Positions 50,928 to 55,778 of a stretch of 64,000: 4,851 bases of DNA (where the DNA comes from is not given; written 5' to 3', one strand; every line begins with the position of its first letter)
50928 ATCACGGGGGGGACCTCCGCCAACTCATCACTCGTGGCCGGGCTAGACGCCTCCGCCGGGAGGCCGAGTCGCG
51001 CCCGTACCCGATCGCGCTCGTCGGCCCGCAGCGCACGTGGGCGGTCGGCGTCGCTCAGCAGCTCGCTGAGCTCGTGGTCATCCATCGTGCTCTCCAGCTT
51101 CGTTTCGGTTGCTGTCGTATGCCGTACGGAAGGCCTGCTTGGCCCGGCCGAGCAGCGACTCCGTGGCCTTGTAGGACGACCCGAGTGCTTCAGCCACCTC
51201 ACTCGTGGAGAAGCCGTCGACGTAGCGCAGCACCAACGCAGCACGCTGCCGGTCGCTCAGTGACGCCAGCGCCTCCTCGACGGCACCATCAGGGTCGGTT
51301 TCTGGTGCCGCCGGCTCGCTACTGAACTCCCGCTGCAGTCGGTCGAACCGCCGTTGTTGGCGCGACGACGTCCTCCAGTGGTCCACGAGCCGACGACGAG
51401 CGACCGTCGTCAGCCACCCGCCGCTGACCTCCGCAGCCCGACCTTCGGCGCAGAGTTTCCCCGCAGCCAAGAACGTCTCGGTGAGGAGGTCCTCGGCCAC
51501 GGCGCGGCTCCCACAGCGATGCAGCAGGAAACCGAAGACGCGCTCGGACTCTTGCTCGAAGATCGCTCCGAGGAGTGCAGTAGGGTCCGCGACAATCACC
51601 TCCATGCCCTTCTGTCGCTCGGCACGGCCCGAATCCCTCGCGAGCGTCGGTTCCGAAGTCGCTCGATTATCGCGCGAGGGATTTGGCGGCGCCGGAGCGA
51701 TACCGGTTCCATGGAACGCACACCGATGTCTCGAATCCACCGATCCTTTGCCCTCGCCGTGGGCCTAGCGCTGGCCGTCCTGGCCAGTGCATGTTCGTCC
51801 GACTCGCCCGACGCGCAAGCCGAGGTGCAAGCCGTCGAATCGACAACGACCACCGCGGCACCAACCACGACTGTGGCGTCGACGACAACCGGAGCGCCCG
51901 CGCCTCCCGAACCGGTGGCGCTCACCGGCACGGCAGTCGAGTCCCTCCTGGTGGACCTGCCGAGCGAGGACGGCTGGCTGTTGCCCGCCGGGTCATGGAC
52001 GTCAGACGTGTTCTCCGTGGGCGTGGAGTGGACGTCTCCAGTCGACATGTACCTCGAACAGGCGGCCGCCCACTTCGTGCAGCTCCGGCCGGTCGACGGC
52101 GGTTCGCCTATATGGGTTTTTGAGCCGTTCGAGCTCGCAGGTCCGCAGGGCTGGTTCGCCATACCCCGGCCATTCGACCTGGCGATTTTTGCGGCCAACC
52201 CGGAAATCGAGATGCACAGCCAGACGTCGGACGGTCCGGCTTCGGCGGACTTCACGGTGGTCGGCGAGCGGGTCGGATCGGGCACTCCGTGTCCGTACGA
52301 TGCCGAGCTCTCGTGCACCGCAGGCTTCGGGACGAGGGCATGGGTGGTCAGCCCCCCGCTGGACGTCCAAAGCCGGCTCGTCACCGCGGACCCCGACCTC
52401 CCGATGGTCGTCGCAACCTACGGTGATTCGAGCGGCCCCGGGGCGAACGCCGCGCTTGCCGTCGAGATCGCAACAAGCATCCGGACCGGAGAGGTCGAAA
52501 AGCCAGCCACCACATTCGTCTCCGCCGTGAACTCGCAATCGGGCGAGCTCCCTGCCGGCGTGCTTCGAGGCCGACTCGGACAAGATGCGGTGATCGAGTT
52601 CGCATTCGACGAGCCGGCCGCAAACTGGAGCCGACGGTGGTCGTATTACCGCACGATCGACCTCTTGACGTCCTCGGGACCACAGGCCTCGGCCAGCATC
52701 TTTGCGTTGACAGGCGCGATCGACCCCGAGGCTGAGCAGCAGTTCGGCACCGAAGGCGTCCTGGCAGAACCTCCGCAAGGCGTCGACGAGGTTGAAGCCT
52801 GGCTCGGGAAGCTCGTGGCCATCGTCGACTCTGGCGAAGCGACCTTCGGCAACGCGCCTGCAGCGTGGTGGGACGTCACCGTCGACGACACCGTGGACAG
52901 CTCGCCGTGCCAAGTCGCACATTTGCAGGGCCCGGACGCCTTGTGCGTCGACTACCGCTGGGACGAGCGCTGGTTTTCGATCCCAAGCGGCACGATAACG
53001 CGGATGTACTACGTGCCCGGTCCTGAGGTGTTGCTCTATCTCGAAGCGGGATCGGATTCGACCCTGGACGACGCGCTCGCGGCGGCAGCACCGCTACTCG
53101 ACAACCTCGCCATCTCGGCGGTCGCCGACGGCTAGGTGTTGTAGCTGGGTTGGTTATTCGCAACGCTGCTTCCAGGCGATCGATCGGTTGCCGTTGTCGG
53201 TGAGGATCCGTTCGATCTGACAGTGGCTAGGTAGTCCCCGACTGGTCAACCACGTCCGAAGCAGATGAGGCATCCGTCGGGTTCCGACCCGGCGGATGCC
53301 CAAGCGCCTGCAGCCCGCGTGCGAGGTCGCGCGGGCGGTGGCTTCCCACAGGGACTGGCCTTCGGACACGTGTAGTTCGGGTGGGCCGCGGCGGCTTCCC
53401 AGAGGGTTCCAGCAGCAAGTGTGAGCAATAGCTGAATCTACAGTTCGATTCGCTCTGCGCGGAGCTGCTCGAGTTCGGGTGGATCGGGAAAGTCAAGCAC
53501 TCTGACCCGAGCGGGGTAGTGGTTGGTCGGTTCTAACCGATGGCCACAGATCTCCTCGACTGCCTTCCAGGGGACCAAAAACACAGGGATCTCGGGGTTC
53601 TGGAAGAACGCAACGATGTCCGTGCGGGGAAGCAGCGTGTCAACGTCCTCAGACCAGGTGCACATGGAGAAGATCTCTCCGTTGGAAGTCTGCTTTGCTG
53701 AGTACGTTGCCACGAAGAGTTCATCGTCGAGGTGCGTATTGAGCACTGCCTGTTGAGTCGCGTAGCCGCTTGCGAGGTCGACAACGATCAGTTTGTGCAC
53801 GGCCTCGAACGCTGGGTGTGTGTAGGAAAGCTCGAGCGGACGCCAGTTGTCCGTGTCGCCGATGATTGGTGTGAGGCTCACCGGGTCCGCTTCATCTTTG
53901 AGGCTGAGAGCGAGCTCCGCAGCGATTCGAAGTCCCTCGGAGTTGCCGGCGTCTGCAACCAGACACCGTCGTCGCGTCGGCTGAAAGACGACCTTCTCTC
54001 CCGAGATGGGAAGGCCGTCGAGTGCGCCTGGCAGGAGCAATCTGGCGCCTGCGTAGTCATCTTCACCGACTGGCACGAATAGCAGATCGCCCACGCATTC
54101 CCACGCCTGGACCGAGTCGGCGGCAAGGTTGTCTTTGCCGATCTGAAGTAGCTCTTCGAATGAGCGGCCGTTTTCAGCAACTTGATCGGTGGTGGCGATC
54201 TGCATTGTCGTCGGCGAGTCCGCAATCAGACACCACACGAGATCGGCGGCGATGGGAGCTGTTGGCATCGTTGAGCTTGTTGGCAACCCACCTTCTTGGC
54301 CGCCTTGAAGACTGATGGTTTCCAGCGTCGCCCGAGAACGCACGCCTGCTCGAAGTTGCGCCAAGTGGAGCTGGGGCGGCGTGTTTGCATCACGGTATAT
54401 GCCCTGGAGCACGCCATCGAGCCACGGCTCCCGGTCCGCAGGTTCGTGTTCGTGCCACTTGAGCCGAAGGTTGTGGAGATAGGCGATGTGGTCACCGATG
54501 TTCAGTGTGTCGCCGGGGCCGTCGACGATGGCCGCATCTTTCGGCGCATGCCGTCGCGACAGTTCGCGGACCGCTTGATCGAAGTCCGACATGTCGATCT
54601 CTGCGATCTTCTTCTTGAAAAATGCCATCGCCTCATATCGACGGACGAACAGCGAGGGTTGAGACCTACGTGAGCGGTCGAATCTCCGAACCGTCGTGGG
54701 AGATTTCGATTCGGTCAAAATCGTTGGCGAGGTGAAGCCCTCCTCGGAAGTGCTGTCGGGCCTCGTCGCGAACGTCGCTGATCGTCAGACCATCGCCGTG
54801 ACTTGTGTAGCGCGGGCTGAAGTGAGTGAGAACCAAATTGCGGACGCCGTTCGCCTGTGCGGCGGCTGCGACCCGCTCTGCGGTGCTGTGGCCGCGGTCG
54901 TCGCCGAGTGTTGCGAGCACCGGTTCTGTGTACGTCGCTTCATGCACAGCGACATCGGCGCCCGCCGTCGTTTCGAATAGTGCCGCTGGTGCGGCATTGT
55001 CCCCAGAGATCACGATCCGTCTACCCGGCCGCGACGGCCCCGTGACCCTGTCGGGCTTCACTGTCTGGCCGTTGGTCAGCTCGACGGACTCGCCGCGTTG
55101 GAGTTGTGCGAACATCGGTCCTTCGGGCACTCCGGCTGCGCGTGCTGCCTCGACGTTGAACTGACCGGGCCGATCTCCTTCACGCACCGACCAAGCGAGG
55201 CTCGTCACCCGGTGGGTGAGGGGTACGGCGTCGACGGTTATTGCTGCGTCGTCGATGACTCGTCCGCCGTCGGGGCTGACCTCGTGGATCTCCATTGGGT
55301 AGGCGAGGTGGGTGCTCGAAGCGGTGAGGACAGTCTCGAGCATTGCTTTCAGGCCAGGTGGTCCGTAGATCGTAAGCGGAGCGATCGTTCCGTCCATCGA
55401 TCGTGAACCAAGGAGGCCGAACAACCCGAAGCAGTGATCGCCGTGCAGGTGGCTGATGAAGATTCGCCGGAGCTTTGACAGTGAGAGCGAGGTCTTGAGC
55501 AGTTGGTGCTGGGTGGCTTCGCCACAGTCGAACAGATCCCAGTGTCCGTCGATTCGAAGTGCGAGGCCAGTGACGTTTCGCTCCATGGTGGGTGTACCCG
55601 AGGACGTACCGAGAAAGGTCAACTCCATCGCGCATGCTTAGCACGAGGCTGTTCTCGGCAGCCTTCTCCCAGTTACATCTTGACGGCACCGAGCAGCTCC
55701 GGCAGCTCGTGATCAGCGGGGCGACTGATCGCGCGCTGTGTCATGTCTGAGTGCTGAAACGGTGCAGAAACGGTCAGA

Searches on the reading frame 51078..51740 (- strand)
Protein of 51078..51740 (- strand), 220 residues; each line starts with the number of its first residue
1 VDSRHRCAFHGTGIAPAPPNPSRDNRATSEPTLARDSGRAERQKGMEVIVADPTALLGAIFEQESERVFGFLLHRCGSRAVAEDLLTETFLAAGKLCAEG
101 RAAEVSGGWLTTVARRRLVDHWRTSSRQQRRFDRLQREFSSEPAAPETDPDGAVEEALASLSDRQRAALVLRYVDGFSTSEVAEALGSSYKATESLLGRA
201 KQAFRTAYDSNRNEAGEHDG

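Call 7: search_protein_families(library=pfam, proteins=[window:51078-51740:-], max_evalue=0.01)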
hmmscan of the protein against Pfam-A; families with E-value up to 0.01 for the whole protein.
window:51078-51740:- (220 aa): 6 families
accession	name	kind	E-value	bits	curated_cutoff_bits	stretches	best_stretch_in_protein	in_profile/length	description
PF08281.18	Sigma70_r4_2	-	1.1e-13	51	25.7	1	153-203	3-53/54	Sigma-70, region 4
PF04542.20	Sigma70_r2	-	8.8e-09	35.5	24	1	61-127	2-70/71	Sigma-70 region 2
PF07638.17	Sigma70_ECF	-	9.6e-09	35.8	21.1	1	110-198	79-173/185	ECF sigma factor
PF04545.22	Sigma70_r4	-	7.7e-08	32.2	24.1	1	157-200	1-44/50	Sigma-70, region 4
PF22233.2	PhyR_sigma-like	-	1.4e-05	25.2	27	1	158-201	1-44/50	Response regulator PhyR, sigma-like domain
PF13384.12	HTH_23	-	0.0014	18.8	24.6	1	161-187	2-28/50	Homeodomain-like domain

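Call 86: search_protein_families(library=pfam, proteins=[L176:7850-8134:+, L176:9364-9603:-, L176:8947-9282:+], max_evalue=1)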
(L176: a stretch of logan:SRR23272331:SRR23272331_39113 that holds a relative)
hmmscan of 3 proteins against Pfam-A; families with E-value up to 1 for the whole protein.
L176:7850-8134:+ (95 aa): 1 family
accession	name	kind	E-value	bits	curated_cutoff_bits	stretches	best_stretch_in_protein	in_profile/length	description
PF14657.12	Arm-DNA-bind_4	-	0.17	11.9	22.3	1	11-29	1-20/47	Arm DNA-binding domain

L176:9364-9603:- (79 aa): 3 families
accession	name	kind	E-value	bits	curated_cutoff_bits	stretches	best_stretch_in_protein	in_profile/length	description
PF12728.13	HTH_17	-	3.7e-07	30.7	27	1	11-61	1-44/51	Helix-turn-helix domain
PF13384.12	HTH_23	-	0.0018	18.5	24.6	1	10-45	16-50/50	Homeodomain-like domain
PF13518.12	HTH_28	-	0.027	15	25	1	13-44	14-44/52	Helix-turn-helix domain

L176:8947-9282:+ (111 aa): 0 families

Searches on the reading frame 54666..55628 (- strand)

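Call 25: search_protein_families(library=pfam, proteins=[window:54666-55628:-], max_evalue=0.001)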
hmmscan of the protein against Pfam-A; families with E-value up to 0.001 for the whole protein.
window:54666-55628:- (320 aa): 3 families
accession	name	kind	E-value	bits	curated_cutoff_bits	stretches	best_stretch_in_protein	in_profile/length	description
PF12706.13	Lactamase_B_2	-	6.4e-19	68.8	27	2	29-143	1-116/200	Beta-lactamase superfamily domain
PF00753.33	Lactamase_B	-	7.7e-09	36.2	22.7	1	24-134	11-123/196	Metallo-beta-lactamase superfamily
PF13691.12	Lactamase_B_4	-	9.1e-05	22.5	27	1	11-63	4-58/63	tRNase Z endonuclease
